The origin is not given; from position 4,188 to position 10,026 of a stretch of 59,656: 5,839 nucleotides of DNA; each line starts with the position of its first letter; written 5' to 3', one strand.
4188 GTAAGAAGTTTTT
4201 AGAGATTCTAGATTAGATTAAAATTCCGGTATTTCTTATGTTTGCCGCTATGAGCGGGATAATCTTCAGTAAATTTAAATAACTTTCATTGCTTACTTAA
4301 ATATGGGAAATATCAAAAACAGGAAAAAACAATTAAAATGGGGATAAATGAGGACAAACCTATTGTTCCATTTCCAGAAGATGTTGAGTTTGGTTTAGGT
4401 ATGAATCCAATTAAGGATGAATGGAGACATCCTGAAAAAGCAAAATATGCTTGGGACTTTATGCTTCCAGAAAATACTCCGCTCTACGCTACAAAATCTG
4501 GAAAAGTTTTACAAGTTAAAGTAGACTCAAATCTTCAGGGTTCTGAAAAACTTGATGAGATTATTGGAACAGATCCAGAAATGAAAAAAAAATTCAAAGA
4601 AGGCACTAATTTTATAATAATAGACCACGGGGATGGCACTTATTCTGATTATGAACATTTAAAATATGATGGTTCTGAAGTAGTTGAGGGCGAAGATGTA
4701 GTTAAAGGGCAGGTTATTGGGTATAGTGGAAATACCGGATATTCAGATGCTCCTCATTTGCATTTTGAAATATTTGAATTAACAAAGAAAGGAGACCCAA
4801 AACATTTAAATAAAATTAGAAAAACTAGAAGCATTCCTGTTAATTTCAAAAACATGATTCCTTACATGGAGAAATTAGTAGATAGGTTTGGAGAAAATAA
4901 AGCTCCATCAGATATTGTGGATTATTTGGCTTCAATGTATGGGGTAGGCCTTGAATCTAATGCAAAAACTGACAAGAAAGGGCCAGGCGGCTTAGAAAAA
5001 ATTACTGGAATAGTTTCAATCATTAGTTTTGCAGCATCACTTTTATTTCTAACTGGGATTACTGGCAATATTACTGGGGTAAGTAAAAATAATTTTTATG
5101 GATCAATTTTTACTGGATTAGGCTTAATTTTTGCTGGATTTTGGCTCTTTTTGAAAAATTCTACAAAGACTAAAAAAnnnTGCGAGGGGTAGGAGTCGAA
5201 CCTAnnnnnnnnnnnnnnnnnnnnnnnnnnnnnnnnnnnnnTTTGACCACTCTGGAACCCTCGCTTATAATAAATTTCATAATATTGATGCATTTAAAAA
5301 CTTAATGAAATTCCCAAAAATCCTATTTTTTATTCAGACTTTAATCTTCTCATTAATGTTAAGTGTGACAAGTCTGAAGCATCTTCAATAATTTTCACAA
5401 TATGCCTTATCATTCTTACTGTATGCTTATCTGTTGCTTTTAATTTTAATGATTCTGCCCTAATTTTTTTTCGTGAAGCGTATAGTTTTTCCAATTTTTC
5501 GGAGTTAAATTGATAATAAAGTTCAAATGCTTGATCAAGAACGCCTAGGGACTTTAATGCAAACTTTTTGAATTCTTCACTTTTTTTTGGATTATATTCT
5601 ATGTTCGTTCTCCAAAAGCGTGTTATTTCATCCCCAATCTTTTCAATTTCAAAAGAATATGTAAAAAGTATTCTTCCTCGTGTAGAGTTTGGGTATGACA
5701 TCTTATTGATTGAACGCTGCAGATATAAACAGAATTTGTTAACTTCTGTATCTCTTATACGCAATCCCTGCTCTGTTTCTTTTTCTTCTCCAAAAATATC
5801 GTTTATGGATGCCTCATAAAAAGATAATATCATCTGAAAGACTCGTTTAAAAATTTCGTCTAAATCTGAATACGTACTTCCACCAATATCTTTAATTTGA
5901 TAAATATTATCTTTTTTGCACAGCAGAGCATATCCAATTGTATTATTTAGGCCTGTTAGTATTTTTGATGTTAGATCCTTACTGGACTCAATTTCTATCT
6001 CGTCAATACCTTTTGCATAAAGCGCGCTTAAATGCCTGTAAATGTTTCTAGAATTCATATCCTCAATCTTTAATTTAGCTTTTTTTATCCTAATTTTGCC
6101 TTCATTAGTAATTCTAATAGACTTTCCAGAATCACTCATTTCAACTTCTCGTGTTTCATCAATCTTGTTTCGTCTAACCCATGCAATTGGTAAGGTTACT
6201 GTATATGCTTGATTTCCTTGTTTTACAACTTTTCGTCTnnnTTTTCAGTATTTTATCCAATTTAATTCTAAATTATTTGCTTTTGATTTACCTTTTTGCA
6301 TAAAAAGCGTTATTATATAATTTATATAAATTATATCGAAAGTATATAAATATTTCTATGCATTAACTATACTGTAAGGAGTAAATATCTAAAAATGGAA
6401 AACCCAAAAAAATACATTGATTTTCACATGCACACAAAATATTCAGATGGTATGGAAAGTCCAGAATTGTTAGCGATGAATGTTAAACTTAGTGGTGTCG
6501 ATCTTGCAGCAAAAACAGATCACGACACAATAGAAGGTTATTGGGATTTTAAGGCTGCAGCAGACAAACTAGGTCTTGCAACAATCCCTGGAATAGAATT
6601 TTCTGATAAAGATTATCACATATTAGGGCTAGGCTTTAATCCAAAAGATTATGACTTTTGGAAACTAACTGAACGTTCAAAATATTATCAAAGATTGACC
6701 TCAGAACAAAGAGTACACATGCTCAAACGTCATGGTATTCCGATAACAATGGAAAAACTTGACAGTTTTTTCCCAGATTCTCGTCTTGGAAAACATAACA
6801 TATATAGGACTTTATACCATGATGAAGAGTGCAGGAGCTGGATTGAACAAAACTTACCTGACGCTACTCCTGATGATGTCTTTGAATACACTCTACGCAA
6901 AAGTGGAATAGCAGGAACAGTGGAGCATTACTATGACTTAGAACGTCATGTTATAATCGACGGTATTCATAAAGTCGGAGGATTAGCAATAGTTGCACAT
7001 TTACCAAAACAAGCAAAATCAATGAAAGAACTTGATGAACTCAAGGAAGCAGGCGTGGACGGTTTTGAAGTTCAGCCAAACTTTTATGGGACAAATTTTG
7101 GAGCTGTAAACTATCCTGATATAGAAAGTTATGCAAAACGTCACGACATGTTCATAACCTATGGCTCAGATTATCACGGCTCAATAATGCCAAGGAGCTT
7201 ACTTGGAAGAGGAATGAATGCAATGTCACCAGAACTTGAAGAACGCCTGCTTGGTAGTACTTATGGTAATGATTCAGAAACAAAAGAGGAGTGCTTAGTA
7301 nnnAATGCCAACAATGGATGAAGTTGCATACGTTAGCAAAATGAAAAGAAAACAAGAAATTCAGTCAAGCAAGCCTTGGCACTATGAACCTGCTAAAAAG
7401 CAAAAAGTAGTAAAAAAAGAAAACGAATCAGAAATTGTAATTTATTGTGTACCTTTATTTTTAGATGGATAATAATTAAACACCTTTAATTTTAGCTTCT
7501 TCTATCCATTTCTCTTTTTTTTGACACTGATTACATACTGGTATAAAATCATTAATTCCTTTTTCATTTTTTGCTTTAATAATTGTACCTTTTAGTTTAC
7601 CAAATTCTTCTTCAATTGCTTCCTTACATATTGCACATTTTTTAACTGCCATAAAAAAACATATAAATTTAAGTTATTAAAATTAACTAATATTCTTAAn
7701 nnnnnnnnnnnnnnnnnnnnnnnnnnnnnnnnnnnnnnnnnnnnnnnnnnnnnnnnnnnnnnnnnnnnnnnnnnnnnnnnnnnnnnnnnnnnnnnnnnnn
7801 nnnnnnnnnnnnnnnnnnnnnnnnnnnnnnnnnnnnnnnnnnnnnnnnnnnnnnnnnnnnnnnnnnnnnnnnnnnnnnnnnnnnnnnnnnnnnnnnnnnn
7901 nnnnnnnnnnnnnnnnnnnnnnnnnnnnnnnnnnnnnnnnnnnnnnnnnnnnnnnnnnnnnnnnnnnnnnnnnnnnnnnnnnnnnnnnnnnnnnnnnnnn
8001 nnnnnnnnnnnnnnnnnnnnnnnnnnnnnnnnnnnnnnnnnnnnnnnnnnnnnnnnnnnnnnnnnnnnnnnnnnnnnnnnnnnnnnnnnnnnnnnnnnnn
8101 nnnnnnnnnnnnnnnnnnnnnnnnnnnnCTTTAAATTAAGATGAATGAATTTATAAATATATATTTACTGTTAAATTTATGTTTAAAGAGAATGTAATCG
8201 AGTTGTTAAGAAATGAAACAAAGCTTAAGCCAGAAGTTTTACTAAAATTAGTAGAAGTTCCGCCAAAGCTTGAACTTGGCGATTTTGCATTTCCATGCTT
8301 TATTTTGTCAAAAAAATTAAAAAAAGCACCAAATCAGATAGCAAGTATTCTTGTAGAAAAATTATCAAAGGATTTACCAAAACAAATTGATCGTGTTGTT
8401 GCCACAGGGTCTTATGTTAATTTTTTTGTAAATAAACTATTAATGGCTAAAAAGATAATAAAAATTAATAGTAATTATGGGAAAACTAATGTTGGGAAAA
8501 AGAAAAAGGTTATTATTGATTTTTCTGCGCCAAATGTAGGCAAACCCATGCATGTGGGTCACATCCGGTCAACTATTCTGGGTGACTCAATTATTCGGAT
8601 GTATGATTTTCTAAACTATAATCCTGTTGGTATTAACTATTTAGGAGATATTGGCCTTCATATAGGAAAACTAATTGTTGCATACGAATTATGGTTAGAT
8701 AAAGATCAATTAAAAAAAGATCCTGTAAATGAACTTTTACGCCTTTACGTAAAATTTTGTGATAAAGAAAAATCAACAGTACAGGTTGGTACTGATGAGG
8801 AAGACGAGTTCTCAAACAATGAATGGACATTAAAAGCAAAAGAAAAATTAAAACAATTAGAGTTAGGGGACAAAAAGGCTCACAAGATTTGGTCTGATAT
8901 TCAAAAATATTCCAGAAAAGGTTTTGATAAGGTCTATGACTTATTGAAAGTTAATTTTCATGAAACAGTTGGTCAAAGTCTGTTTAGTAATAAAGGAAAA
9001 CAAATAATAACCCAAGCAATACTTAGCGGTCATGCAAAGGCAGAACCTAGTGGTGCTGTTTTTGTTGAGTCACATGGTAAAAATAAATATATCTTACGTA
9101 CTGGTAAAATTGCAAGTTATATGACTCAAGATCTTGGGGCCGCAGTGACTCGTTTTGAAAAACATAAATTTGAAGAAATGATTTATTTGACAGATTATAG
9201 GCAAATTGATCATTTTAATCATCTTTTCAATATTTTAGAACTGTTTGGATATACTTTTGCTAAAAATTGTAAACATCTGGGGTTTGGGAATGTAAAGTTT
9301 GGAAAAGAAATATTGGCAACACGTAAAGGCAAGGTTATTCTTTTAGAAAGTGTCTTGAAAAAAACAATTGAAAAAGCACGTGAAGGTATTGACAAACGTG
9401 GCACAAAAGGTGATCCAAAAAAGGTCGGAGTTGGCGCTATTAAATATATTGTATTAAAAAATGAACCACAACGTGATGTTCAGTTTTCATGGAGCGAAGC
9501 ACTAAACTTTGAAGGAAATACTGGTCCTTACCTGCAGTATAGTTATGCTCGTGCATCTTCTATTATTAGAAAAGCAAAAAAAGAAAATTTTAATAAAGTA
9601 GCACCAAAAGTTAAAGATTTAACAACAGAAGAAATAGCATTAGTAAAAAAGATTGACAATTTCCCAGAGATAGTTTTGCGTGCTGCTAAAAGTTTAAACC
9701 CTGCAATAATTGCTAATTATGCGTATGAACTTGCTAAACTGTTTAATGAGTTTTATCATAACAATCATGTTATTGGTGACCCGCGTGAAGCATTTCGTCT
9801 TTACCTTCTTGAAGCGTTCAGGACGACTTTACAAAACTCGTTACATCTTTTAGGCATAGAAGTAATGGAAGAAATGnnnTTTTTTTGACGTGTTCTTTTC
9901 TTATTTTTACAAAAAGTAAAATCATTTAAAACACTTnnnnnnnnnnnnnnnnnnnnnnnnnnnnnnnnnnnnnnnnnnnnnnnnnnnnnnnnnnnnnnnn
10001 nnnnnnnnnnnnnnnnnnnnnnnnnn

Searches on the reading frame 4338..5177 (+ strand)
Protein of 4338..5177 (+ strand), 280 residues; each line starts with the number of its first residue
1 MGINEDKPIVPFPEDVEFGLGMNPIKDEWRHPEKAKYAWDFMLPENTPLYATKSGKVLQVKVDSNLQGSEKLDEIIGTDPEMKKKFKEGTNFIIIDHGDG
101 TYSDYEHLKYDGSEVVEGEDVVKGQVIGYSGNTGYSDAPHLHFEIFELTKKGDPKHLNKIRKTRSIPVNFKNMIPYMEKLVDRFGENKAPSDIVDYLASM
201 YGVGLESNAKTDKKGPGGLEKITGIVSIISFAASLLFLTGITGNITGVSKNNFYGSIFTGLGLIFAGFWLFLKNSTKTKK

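Call 81: search_protein_families(library=pfam, proteins=[window:4338-5177:+], max_evalue=0.0001)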
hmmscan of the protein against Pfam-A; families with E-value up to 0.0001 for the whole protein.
window:4338-5177:+ (280 aa): 1 family
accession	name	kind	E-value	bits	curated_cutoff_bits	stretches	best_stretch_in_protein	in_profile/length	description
PF01551.29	Peptidase_M23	-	3.5e-19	69.2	28.7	1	37-153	4-95/96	Peptidase family M23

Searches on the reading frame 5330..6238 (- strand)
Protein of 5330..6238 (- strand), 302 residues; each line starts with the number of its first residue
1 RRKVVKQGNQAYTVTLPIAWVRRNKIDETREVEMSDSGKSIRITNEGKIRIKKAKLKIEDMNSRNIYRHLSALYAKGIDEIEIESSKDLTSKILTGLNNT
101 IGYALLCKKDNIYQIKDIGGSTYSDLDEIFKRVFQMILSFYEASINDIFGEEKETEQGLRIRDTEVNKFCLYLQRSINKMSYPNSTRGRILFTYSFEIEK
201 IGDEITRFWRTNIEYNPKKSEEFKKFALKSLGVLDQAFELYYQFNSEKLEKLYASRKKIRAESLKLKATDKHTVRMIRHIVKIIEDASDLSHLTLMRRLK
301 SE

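Call 81: search_protein_families(library=pfam, proteins=[window:5330-6238:-], max_evalue=0.0001)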
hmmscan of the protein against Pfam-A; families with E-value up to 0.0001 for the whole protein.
window:5330-6238:- (302 aa): 1 family
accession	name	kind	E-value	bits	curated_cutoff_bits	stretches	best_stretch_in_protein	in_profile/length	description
PF04014.23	MazE_antitoxin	-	9.1e-05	22.8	24.7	0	6-47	2-44/48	Antidote-toxin recognition MazE, bacterial antitoxin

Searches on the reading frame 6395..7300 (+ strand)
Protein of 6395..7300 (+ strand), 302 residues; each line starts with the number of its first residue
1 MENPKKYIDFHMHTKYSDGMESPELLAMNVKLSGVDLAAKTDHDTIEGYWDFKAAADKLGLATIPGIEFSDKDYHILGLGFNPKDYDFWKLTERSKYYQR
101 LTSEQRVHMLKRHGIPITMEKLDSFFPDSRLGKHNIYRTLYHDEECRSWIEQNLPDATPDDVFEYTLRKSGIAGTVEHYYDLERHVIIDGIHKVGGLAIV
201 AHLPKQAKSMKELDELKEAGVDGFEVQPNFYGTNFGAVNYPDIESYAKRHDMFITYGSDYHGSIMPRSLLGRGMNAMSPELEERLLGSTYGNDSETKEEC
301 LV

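Call 81: search_protein_families(library=pfam, proteins=[window:6395-7300:+], max_evalue=0.0001)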
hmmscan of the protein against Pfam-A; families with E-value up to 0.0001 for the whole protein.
window:6395-7300:+ (302 aa): 1 family
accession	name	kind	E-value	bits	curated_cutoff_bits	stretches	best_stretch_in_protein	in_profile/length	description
PF02811.25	PHP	-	1.2e-08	35.8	26.4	1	9-88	1-87/164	PHP domain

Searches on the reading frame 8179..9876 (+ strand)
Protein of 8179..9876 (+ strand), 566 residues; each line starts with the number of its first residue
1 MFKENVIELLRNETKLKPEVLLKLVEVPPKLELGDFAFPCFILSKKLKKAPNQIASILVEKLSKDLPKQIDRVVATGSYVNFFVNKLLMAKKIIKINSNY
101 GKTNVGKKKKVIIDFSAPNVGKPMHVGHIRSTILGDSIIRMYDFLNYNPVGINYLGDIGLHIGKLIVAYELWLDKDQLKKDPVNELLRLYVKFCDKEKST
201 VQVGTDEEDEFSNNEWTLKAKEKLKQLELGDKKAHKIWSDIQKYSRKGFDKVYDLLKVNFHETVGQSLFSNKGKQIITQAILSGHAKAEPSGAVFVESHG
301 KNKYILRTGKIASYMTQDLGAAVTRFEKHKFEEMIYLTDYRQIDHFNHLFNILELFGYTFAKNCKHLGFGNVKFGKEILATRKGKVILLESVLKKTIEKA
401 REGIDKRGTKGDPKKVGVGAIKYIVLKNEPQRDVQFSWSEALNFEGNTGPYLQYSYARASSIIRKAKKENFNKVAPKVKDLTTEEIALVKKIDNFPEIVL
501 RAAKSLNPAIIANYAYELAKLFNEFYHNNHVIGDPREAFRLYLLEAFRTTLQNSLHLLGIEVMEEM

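Call 81: search_protein_families(library=pfam, proteins=[window:8179-9876:+], max_evalue=0.0001)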
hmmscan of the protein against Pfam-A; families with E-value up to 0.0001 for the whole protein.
window:8179-9876:+ (566 aa): 3 families
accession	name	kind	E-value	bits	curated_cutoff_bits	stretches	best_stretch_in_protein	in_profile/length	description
PF00750.26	tRNA-synt_1d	-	9.6e-57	192.9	23.3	1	99-438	10-349/349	tRNA synthetases class I (R), catalytic domain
PF05746.21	DALR_1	-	6e-34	117.1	22.3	1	452-566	1-117/117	DALR anticodon binding domain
PF03485.21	Arg_tRNA_synt_N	-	1.9e-13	51.2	21.5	1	15-84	16-85/85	Arginyl tRNA synthetase N terminal domain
